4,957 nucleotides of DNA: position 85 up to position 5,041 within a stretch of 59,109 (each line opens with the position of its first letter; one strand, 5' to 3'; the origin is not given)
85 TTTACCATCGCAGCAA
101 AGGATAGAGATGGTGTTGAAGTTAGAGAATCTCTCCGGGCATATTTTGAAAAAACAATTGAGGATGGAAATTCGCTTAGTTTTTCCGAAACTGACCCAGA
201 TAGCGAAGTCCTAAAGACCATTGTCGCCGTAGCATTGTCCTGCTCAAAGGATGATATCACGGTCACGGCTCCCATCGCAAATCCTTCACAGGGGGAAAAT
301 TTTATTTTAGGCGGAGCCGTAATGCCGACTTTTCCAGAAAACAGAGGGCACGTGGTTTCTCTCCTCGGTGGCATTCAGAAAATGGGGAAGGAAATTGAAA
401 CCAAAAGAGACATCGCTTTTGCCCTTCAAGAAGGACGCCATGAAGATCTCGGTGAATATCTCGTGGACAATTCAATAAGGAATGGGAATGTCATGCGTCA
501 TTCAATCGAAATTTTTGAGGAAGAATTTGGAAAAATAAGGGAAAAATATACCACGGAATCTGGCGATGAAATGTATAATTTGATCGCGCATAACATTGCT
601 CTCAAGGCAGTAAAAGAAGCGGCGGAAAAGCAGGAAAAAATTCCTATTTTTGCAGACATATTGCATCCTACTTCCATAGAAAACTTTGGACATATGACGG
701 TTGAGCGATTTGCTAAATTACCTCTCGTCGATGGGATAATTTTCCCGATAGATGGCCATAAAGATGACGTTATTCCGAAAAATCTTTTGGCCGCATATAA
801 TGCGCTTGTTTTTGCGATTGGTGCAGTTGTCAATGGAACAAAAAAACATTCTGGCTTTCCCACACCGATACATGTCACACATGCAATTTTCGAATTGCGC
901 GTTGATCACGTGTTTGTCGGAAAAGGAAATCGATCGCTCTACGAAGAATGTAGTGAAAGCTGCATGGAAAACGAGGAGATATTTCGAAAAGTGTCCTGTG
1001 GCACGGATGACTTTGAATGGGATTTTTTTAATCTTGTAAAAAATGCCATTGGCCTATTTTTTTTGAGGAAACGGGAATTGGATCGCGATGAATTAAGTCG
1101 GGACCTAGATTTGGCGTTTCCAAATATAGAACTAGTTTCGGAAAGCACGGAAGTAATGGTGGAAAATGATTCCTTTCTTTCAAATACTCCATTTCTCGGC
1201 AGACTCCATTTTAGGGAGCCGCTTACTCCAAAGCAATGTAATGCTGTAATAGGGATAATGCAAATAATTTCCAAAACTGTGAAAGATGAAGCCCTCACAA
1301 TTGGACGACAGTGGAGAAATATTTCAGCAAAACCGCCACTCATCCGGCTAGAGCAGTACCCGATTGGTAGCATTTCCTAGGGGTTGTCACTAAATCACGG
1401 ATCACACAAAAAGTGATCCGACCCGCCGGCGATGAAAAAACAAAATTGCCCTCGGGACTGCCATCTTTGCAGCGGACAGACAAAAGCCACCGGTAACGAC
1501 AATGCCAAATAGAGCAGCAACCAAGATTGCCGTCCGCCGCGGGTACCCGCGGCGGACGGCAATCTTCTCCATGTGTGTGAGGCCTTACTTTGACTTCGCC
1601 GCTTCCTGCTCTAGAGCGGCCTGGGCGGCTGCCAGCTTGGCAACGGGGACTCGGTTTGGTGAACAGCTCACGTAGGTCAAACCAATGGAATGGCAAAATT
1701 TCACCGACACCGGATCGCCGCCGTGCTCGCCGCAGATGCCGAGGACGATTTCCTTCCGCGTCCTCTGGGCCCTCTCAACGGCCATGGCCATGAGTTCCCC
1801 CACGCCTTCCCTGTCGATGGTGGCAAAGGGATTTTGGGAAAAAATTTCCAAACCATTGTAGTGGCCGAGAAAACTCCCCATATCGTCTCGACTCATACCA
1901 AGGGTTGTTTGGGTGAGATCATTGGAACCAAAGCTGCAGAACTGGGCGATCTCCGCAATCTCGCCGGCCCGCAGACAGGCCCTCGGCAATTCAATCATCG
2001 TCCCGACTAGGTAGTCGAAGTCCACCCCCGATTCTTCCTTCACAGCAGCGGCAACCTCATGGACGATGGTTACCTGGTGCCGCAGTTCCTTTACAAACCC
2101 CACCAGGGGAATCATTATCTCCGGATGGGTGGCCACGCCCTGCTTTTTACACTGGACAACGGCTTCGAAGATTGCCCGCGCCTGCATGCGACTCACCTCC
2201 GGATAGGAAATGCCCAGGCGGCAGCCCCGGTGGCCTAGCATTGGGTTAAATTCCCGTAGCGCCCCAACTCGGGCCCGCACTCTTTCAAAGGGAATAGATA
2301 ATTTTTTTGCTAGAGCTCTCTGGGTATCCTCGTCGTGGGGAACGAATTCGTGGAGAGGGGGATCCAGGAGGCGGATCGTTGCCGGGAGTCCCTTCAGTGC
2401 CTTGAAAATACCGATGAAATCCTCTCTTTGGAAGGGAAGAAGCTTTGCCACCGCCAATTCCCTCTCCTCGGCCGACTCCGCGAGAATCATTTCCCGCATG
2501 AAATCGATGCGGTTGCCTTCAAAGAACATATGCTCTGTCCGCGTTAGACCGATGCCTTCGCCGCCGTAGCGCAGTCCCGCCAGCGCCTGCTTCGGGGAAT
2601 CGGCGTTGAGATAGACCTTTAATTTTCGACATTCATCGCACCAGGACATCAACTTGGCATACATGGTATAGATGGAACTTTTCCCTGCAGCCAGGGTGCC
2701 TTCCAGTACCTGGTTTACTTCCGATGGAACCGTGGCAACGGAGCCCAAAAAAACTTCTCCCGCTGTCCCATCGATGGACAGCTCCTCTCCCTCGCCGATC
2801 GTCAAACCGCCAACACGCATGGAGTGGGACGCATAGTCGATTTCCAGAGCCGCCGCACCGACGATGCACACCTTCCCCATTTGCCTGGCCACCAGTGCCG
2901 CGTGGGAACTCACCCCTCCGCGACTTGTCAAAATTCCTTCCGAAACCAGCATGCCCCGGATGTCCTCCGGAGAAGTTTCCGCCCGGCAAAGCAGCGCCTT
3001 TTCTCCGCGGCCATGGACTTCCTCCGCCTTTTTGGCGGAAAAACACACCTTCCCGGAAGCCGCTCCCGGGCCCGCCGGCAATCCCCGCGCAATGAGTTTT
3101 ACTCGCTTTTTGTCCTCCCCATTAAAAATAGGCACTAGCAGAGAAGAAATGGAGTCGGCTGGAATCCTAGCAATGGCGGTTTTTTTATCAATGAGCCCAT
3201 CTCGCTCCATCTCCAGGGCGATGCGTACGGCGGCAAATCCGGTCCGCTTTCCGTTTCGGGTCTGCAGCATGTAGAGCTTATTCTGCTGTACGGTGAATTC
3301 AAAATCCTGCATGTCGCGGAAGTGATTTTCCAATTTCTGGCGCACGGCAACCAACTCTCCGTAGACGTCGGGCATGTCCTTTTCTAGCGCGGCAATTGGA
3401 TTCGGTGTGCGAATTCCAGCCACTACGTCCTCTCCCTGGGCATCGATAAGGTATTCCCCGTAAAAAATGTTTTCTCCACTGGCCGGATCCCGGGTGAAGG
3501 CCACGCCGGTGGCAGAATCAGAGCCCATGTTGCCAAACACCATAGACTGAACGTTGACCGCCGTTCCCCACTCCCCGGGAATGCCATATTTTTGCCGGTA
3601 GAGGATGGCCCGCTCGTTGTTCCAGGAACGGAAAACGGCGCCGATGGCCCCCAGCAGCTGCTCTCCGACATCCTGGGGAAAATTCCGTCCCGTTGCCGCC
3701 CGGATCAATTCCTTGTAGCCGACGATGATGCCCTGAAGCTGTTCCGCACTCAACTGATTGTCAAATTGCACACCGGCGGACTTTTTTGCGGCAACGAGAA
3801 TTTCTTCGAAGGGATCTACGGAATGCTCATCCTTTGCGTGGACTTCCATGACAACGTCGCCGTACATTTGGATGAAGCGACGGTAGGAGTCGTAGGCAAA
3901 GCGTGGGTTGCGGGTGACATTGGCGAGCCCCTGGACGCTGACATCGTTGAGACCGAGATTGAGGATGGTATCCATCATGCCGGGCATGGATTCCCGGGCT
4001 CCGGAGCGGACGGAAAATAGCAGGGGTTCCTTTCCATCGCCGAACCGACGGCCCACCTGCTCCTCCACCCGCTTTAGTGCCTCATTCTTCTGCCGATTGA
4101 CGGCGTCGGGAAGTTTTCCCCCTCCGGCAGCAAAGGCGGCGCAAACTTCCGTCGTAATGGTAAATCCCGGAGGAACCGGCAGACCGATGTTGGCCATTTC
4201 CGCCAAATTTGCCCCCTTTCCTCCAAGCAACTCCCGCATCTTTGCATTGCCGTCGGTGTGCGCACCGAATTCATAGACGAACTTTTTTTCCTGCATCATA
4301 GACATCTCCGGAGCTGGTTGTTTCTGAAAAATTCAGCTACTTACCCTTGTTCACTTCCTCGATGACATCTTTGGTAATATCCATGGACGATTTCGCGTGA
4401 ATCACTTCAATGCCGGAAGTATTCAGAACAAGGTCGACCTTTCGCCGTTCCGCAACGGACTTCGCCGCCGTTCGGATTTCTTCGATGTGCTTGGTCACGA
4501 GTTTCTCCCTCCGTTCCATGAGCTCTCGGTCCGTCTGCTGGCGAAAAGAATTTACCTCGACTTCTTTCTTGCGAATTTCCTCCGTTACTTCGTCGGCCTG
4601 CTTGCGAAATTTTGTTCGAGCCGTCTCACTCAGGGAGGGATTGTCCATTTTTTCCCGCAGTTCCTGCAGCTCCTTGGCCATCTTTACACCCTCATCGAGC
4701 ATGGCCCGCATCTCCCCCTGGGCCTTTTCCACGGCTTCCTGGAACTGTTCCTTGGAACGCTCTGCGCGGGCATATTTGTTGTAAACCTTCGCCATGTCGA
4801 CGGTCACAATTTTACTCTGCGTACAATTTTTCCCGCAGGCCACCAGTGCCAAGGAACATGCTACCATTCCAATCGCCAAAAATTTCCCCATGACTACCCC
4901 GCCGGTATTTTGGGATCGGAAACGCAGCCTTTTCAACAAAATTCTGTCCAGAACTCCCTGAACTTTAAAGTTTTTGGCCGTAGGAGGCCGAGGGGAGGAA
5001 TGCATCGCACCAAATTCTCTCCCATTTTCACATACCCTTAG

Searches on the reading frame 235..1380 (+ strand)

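Call 25: search_protein_families(library=pfam, proteins=[window:235-1380:+], max_evalue=0.001)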
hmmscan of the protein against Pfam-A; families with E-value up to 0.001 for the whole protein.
window:235-1380:+ (381 aa): 0 families

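Call 72: search_protein_families(library=pfam, proteins=[window:235-1380:+], max_evalue=0.01)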
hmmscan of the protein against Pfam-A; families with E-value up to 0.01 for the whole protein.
window:235-1380:+ (381 aa): 1 family
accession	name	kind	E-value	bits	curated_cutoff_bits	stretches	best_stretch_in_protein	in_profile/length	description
PF06150.17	ChaB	-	0.0087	17.1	27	0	89-134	12-53/60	ChaB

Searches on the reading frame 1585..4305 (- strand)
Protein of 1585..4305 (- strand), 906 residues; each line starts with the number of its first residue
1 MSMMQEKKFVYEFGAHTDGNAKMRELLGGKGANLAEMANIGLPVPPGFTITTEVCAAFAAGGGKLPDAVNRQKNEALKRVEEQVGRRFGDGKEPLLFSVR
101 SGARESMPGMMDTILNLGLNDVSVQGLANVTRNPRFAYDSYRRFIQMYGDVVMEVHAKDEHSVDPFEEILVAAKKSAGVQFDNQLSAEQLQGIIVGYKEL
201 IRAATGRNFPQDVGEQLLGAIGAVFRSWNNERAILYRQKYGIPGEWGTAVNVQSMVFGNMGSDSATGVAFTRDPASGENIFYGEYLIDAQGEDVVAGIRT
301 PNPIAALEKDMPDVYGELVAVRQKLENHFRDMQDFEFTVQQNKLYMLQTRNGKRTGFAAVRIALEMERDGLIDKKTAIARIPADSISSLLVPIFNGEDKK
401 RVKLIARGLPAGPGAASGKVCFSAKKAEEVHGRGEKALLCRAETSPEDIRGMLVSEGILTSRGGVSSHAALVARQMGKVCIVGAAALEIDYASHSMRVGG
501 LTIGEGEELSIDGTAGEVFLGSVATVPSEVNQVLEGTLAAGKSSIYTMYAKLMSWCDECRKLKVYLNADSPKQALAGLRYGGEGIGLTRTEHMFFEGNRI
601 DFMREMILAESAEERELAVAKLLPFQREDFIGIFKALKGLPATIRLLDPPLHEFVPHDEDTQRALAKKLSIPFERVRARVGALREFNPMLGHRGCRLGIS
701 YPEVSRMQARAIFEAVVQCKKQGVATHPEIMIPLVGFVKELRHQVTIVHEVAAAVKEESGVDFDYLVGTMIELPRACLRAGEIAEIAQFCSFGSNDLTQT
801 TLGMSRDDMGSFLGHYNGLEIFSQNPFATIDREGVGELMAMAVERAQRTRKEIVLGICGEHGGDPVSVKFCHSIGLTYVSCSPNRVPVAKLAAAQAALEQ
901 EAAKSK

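Call 87: search_protein_families(library=pfam, proteins=[window:1585-4305:-], max_evalue=0.1)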
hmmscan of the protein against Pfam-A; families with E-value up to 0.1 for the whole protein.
window:1585-4305:- (906 aa): 3 families
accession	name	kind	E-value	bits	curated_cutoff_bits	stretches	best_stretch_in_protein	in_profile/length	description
PF02896.24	PEP-utilizers_C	-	5.1e-72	243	22.8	1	551-896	9-291/293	PEP-utilising enzyme, PEP-binding domain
PF01326.24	PPDK_N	-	8.5e-56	190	27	3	74-305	82-221/328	Pyruvate phosphate dikinase, AMP/ATP-binding domain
PF00391.29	PEP-utilizers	-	1.2e-16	60.5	23.1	1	436-516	4-72/72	PEP-utilising enzyme, mobile domain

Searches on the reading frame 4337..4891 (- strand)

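Call 25: search_protein_families(library=pfam, proteins=[window:4337-4891:-], max_evalue=0.001)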
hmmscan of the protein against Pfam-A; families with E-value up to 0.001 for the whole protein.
window:4337-4891:- (184 aa): 1 family
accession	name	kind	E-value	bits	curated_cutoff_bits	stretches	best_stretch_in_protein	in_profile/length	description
PF03938.19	OmpH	-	7.4e-23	81.7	32.4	1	27-179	1-140/141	Outer membrane protein (OmpH-like)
